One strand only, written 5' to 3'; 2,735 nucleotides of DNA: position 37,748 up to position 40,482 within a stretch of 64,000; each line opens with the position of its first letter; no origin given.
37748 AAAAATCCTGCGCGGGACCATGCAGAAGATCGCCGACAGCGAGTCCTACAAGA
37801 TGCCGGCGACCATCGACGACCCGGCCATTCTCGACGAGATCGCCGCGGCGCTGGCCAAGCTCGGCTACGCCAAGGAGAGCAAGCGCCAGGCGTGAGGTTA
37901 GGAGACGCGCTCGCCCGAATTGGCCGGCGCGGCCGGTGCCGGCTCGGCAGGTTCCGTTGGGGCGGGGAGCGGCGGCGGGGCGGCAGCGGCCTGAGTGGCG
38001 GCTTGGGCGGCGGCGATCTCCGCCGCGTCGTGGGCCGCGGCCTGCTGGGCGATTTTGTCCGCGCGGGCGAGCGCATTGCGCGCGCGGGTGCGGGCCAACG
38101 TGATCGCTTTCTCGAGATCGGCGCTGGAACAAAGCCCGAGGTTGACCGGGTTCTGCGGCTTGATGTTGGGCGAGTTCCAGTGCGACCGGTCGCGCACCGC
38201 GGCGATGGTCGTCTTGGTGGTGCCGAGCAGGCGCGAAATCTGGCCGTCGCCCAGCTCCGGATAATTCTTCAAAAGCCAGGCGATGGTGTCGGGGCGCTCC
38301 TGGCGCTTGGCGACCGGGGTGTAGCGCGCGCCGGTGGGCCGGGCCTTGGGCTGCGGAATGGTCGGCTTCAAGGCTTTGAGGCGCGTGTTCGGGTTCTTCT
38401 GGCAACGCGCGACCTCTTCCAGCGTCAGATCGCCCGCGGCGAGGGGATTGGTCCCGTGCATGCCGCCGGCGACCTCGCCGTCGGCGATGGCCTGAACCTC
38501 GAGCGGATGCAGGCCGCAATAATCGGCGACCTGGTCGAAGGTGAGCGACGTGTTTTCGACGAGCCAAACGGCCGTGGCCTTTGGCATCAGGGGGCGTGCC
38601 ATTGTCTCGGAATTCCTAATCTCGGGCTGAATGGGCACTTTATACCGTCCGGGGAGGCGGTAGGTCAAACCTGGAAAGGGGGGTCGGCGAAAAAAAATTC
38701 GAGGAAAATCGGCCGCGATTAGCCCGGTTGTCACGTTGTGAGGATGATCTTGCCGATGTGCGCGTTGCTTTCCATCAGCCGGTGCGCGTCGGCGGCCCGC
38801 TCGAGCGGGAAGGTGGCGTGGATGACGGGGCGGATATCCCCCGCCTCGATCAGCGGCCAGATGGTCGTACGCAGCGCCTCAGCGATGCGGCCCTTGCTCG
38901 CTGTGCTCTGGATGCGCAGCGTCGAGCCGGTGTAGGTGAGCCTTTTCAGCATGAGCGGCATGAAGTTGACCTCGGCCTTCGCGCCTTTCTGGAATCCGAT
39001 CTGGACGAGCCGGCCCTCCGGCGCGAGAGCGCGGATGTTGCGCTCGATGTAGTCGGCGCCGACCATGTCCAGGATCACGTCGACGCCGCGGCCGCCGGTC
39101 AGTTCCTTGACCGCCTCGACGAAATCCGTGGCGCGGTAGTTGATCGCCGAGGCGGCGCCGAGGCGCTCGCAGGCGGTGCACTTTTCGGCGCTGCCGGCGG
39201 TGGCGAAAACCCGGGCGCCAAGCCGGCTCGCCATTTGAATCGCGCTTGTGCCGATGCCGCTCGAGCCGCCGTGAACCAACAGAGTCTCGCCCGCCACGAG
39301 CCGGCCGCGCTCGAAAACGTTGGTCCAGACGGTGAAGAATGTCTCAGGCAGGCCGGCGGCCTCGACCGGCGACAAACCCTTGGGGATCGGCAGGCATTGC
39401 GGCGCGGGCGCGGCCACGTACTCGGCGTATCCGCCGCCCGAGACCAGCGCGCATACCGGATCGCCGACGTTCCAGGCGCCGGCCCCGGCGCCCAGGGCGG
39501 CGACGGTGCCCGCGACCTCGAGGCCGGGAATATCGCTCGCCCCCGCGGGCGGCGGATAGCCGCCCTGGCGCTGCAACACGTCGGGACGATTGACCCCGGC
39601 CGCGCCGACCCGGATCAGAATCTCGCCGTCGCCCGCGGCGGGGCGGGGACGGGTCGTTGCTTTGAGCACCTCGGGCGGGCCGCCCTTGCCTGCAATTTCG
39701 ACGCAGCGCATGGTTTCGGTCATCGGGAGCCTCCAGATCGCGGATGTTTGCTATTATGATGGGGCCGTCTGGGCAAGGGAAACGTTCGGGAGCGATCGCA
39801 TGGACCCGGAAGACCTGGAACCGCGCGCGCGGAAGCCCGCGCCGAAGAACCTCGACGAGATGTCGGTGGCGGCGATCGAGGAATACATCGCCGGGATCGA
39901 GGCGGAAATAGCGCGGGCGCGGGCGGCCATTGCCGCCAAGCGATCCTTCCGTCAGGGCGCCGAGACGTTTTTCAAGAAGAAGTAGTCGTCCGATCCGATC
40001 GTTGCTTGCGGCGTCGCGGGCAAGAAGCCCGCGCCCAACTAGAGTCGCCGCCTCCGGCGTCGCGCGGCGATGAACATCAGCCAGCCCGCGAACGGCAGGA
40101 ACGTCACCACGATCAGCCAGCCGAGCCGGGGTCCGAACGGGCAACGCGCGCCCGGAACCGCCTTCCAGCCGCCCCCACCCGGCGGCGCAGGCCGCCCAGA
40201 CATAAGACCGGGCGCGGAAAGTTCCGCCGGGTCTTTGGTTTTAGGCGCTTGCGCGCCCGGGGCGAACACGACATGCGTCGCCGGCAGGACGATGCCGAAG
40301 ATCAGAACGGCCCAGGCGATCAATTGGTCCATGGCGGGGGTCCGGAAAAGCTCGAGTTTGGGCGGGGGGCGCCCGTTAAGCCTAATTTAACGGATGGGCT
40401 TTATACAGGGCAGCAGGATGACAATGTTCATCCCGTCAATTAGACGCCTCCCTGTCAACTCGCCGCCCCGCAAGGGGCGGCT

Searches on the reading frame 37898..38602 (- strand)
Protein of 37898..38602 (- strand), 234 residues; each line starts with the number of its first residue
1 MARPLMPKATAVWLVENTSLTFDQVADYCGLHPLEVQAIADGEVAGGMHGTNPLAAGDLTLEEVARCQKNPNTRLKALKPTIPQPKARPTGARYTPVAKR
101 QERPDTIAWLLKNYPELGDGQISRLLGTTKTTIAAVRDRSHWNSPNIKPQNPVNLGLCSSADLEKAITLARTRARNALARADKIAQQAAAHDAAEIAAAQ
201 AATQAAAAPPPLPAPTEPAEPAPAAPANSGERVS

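Call 34: search_protein_families(library=pfam, proteins=[window:37898-38602:-], max_evalue=0.01)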
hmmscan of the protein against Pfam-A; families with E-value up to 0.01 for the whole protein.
window:37898-38602:- (234 aa): 2 families
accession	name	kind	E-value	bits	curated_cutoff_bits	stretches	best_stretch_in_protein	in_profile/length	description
PF06242.16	TrcR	-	7.6e-59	198.2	22.2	1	34-170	1-137/139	Transcriptional cell cycle regulator TrcR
PF13542.12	HTH_Tnp_ISL3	-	0.0045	16.9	27.4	0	9-40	18-47/51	Helix-turn-helix domain of transposase family ISL3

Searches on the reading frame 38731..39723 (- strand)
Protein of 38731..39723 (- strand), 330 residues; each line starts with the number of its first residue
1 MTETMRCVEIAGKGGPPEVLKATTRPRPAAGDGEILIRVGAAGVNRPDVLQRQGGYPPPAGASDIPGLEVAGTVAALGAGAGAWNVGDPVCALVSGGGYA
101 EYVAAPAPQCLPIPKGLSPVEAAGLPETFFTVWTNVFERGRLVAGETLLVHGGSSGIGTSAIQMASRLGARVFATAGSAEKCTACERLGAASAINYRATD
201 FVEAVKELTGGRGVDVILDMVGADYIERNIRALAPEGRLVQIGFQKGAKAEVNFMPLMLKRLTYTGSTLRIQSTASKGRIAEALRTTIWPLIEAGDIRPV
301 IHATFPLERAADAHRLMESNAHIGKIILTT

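Call 15: find_encoding_contigs(protein=window:38731-39723:-, flank=3000, max_places=6)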
Protein window:38731-39723:- (330 aa): 8 contigs read that carry it; 3 places shown.
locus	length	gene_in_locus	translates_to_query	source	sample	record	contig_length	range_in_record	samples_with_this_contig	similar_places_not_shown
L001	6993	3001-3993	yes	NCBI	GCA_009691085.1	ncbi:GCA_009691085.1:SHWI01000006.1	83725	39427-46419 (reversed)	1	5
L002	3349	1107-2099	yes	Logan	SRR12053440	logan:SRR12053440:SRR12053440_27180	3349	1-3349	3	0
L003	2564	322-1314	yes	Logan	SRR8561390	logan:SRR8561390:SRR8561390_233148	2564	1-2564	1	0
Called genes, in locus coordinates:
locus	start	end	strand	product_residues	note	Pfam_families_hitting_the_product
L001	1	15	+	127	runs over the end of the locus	-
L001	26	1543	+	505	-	PF00211:Guanylate_cyc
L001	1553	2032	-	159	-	PF13279:4HBT_2, PF03061:4HBT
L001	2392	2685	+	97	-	-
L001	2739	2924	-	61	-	PF06698:DUF1192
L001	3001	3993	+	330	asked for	PF08240:ADH_N, PF00107:ADH_zinc_N, PF13602:ADH_zinc_N_2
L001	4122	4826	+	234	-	PF06242:TrcR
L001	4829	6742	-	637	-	PF16177:ACAS_N, PF00501:AMP-binding, PF13193:AMP-binding_C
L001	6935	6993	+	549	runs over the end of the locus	PF00501:AMP-binding, PF13193:AMP-binding_C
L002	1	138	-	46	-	?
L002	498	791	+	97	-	-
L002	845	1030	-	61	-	PF06698:DUF1192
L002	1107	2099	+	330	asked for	PF08240:ADH_N, PF00107:ADH_zinc_N, PF13602:ADH_zinc_N_2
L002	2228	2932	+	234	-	PF06242:TrcR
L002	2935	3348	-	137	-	?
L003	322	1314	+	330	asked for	PF08240:ADH_N, PF00107:ADH_zinc_N, PF13602:ADH_zinc_N_2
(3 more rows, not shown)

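Call 30: find_related_loci(query=window:38731-39723:-, collection=metagenome_contigs, flank=3000)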
Query window:38731-39723:- (330 aa) in metagenome_contigs; peptide patterns used: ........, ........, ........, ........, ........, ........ (x = any residue, [..] = any of these).
600 stretches matched a pattern (row limit reached: there are more); 598 encode a relative of the query (tblastn E <= 1e-3); the best 80 are kept; 80 distinct loci.
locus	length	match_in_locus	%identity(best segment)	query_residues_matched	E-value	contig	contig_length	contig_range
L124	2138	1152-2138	85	1-329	0e+0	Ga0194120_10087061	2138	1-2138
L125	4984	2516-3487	71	4-328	6e-156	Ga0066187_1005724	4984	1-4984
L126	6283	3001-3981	72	2-328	4e-151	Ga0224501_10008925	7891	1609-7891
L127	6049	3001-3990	67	1-329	3e-151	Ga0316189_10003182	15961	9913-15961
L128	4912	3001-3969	71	5-328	1e-151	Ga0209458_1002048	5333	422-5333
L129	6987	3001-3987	67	1-330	3e-146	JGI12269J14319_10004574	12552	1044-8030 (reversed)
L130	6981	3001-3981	66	1-328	9e-143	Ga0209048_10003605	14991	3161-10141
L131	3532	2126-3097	70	5-329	2e-147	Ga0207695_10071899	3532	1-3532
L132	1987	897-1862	67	8-330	2e-152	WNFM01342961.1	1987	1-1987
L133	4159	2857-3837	66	1-329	8e-145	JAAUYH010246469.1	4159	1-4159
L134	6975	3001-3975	67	4-329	1e-141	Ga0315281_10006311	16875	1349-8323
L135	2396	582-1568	65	1-330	4e-150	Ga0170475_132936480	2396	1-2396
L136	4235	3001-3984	66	1-329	1e-141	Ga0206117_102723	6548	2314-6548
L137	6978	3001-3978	66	5-330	8e-141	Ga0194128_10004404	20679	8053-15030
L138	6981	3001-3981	65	3-330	8e-140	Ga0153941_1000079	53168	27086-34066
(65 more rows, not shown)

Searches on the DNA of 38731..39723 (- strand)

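Call 63: search_rna_families(source=L145, start=2050, end=2550, threshold=evalue, max_evalue=5, show_alignments=0)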
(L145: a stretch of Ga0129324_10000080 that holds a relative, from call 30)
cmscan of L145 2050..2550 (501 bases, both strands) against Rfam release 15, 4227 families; matches with E-value up to 5: 7.
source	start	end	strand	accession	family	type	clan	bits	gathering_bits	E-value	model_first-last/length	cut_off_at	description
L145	2343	2416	-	RF02784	SorX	Gene; sRNA;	-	29.5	46.6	3.5e-05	1-73/73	no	Singlet oxygen resistance RNA X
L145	2344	2461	-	RF02356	BjrC1505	Gene; sRNA;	-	25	50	0.012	1-140/140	no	Alphaproteobacterial sRNA BjrC1505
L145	2334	2406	-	RF00519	suhB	Gene; sRNA;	CL00108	22.1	41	0.028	1-77/77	no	Makes More Granules Regulator RNA (mmgR)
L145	2185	2338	-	RF04182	GibS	Gene; sRNA;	-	20.6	115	1.6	1-142/142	no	GibS sRNA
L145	2153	2259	-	RF02000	MIR1846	Gene; miRNA;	-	19.1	77.5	0.51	1-110/110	no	MIR1846 microRNA precursor family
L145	2343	2422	-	RF02651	SorY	Gene; sRNA;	-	16.4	111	0.75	1-83/83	no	Singlet oxygen resistance RNA Y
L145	2344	2428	-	RF02552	RcsR1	Gene; sRNA;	-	14.3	60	2.9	1-96/96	no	RcsR1 sRNA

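Call 79: search_rna_families(sources=[L030, L040, L046, L008, L022, L057, L083, L015, L061, L124, L204, L206, L208, L210, L212, L125, L199, L126], threshold=gathering)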
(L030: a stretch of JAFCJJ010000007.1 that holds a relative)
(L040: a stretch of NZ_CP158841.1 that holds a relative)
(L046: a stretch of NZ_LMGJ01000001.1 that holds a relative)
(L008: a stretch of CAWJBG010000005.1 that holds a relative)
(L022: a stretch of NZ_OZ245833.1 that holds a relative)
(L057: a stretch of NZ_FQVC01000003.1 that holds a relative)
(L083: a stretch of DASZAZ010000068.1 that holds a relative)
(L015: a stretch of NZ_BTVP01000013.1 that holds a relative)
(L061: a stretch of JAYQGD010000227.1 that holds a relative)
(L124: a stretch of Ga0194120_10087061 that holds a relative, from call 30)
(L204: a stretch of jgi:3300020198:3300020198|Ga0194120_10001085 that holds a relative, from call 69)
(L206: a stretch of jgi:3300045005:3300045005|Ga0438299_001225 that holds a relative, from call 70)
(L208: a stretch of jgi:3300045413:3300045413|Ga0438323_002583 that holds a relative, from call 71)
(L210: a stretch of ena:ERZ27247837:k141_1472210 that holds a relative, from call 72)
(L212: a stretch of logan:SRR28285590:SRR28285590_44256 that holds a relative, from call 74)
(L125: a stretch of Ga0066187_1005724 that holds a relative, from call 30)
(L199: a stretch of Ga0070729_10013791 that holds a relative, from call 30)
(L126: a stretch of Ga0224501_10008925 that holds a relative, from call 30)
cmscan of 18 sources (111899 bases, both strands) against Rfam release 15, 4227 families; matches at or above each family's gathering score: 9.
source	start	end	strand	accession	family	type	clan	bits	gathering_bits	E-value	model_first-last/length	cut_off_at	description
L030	7380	7523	+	RF02356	BjrC1505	Gene; sRNA;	-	129.2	50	1.1e-24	1-140/140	no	Alphaproteobacterial sRNA BjrC1505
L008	5052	5190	-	RF02356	BjrC1505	Gene; sRNA;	-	117.9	50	4.8e-22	1-140/140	no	Alphaproteobacterial sRNA BjrC1505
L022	5264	5403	+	RF02356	BjrC1505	Gene; sRNA;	-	114.9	50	2.4e-21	1-140/140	no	Alphaproteobacterial sRNA BjrC1505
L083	4346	4485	-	RF02356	BjrC1505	Gene; sRNA;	-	94.8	50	1.2e-16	1-140/140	no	Alphaproteobacterial sRNA BjrC1505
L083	7189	7345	+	RF00013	6S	Gene;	-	83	46.4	1.2e-14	1-187/187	no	6S / SsrS RNA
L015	5466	5610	+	RF02356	BjrC1505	Gene; sRNA;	-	80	50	3.5e-13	1-140/140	no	Alphaproteobacterial sRNA BjrC1505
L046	4927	5070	-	RF02356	BjrC1505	Gene; sRNA;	-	76.7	50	2.1e-12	1-140/140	no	Alphaproteobacterial sRNA BjrC1505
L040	1219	1360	-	RF02356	BjrC1505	Gene; sRNA;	-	63.6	50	2.4e-09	1-140/140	no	Alphaproteobacterial sRNA BjrC1505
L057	1788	1924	-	RF02356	BjrC1505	Gene; sRNA;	-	54.6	50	3.1e-07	1-140/140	no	Alphaproteobacterial sRNA BjrC1505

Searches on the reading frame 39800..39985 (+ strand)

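Call 34: search_protein_families(library=pfam, proteins=[window:39800-39985:+], max_evalue=0.01)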
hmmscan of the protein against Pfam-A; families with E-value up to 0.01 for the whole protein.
window:39800-39985:+ (61 aa): 1 family
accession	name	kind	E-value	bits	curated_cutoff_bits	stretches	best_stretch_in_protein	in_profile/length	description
PF06698.16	DUF1192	-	3.3e-16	59.6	25.5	1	4-59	1-58/58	Protein of unknown function (DUF1192)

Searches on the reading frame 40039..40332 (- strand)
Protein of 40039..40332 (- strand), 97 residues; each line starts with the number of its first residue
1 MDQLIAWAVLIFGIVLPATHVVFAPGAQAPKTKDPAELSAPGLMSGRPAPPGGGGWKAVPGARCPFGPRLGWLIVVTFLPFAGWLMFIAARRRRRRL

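Call 34: search_protein_families(library=pfam, proteins=[window:40039-40332:-], max_evalue=0.01)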
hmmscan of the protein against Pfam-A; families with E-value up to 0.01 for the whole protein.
window:40039-40332:- (97 aa): 1 family
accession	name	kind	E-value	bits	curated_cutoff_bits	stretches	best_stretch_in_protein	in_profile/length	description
PF13396.11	PLDc_N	-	0.0013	19.1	23.3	1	67-92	17-42/42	Phospholipase_D-nuclease N-terminal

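Call 68: find_homologous_proteins(query=window:40039-40332:-, max_evalue=0.001)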
Query window:40039-40332:- (97 aa): 15 proteins with E <= 0.001 among 29 candidates.
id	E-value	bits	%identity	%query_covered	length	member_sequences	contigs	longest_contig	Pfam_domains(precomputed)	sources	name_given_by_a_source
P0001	7.6e-58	211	100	100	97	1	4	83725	-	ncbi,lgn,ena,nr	ncbi:MAG: hypothetical protein EXR02_00200 [Rhodospirillales bacterium]|nr:hypothetical protein [Rho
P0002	1.0e-27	114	66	99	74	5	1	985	-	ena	-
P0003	1.5e-27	114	59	93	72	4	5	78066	-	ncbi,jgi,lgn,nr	ncbi:MAG: hypothetical protein FJX37_03695 [Alphaproteobacteria bacterium]|nr:hypothetical protein [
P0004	1.1e-25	108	61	99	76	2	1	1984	-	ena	-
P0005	6.6e-25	105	60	99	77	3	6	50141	-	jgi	jgi:hypothetical protein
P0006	1.1e-24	105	60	98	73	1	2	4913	-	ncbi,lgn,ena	-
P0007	3.7e-24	103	58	99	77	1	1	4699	-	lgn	-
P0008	1.1e-23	101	55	98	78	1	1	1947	-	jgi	jgi:hypothetical protein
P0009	1.2e-23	101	56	90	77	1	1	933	-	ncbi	-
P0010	7.3e-23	99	59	96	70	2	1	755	-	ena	-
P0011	2.3e-18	84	53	96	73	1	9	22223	-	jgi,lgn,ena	jgi:uncharacterized membrane protein YqaE (UPF0057 family)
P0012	1.7e-17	81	50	99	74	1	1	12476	-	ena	-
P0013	1.2e-15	75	48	96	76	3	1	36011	-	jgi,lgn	jgi:hypothetical protein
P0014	8.3e-15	73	47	97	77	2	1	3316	-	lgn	-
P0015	1.2e-11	63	46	97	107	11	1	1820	-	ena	-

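Call 69: find_encoding_contigs(protein=P0003, flank=2500, max_places=2)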
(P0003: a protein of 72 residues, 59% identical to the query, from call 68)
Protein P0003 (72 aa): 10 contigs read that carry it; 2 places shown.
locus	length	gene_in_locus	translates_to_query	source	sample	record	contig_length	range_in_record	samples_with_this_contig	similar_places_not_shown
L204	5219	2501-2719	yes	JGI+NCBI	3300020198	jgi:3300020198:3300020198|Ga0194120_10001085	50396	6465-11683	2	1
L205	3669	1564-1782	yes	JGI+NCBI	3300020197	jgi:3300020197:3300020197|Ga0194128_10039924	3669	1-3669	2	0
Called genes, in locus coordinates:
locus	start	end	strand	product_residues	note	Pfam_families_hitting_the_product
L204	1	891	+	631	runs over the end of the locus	PF00211:Guanylate_cyc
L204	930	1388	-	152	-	PF13279:4HBT_2, PF03061:4HBT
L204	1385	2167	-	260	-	PF00561:Abhydrolase_1, PF00975:Thioesterase, PF12146:Hydrolase_4, PF20408:Abhydrolase_11 (weak), PF12697:Abhydrolase_6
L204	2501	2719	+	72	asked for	-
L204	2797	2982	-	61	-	PF06698:DUF1192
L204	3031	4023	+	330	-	PF08240:ADH_N, PF00107:ADH_zinc_N, PF13602:ADH_zinc_N_2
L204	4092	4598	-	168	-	PF14342:DUF4396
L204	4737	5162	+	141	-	PF00376:MerR, PF13411:MerR_1, PF09278:MerR-DNA-bind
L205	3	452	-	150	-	?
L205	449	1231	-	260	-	PF00561:Abhydrolase_1, PF00975:Thioesterase, PF12146:Hydrolase_4, PF20408:Abhydrolase_11 (weak), PF12697:Abhydrolase_6, PF06821:Ser_hydrolase (faint)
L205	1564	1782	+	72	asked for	-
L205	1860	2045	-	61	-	PF06698:DUF1192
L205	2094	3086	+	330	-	PF08240:ADH_N, PF00107:ADH_zinc_N, PF13602:ADH_zinc_N_2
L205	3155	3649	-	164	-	PF14342:DUF4396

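Call 70: find_encoding_contigs(protein=P0005, flank=2500, max_places=2)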
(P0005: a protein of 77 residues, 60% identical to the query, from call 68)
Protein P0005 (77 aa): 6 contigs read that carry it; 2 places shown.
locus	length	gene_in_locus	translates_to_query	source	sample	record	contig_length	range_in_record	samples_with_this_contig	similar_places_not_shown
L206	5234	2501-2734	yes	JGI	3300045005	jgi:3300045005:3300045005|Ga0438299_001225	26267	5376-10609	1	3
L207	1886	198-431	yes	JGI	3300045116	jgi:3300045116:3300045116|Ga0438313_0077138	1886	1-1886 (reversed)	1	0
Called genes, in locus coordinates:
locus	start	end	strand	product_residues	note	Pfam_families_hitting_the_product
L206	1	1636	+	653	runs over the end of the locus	PF00211:Guanylate_cyc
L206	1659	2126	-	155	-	PF13279:4HBT_2, PF03061:4HBT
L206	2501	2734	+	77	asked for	-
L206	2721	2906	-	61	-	PF06698:DUF1192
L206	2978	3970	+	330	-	PF08240:ADH_N, PF00107:ADH_zinc_N, PF13602:ADH_zinc_N_2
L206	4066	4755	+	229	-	PF06242:TrcR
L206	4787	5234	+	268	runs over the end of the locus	PF02582:DUF155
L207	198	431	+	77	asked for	-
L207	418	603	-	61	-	PF06698:DUF1192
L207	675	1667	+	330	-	PF08240:ADH_N, PF00107:ADH_zinc_N, PF13602:ADH_zinc_N_2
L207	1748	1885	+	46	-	?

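Call 71: find_encoding_contigs(protein=P0011, flank=2500, max_places=2)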
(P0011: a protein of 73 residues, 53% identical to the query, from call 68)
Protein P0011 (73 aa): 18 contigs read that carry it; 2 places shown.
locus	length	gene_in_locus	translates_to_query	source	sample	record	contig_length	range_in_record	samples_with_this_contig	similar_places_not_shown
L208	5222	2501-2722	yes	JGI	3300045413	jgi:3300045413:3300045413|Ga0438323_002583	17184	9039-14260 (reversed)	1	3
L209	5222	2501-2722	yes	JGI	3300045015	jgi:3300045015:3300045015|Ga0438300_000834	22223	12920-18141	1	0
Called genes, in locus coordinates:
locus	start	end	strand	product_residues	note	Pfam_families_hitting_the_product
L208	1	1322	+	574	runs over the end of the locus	PF00211:Guanylate_cyc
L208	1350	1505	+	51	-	-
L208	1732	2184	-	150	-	PF13279:4HBT_2, PF03061:4HBT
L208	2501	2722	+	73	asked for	-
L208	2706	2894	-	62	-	PF06698:DUF1192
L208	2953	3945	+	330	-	PF08240:ADH_N, PF00107:ADH_zinc_N, PF13602:ADH_zinc_N_2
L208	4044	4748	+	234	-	PF06242:TrcR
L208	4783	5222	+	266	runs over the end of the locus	PF02582:DUF155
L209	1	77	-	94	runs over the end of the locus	-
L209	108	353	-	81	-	-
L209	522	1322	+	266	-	PF00211:Guanylate_cyc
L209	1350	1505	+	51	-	-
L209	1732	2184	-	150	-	PF13279:4HBT_2, PF03061:4HBT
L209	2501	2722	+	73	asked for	-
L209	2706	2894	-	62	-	PF06698:DUF1192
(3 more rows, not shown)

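Call 72: find_encoding_contigs(protein=P0012, flank=2500, max_places=1)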
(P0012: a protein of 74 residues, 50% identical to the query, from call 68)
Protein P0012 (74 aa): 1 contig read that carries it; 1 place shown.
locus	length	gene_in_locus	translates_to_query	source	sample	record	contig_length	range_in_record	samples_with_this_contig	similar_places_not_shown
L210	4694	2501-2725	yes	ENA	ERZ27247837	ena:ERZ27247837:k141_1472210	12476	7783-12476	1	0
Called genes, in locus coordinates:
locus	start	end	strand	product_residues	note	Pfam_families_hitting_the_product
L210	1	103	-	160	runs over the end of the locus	PF13279:4HBT_2, PF03061:4HBT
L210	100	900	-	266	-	PF00561:Abhydrolase_1, PF00975:Thioesterase (weak), PF12146:Hydrolase_4, PF20408:Abhydrolase_11 (weak), PF12697:Abhydrolase_6, PF00561:Abhydrolase_1 (weak)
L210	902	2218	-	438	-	PF01053:Cys_Met_Meta_PP, PF01041:DegT_DnrJ_EryC1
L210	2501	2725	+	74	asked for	-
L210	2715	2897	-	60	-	PF06698:DUF1192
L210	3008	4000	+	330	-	PF08240:ADH_N, PF00107:ADH_zinc_N, PF13602:ADH_zinc_N_2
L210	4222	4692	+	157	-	?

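Call 73: find_encoding_contigs(protein=P0013, flank=2500, max_places=1)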
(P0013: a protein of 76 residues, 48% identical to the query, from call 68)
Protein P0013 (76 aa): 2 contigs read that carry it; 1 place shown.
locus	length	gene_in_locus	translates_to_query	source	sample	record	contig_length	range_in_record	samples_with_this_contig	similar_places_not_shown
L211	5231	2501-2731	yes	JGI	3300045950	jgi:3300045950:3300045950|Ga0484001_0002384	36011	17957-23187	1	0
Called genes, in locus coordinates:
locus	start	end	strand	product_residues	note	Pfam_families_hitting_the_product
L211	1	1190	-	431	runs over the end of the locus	PF01053:Cys_Met_Meta_PP, PF01041:DegT_DnrJ_EryC1 (weak)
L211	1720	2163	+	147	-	PF00376:MerR, PF13411:MerR_1, PF09278:MerR-DNA-bind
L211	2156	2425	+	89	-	PF13192:Thioredoxin_3 (weak)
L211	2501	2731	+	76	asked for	-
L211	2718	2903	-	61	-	PF06698:DUF1192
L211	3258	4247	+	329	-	PF08240:ADH_N, PF00107:ADH_zinc_N, PF13602:ADH_zinc_N_2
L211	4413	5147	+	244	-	PF06242:TrcR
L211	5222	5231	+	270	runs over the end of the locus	PF02582:DUF155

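Call 74: find_encoding_contigs(protein=P0007, flank=2500, max_places=1)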
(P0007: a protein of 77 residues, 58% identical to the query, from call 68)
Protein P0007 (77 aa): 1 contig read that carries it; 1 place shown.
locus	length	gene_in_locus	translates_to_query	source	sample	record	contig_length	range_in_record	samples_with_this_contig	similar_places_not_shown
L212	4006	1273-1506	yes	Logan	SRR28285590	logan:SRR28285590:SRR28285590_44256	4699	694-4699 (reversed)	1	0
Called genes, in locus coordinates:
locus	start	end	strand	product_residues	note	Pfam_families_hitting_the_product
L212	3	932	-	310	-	?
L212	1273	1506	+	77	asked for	-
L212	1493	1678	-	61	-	PF06698:DUF1192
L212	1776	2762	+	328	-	PF08240:ADH_N, PF00107:ADH_zinc_N, PF13602:ADH_zinc_N_2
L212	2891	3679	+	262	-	PF06242:TrcR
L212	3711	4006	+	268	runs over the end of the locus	PF02582:DUF155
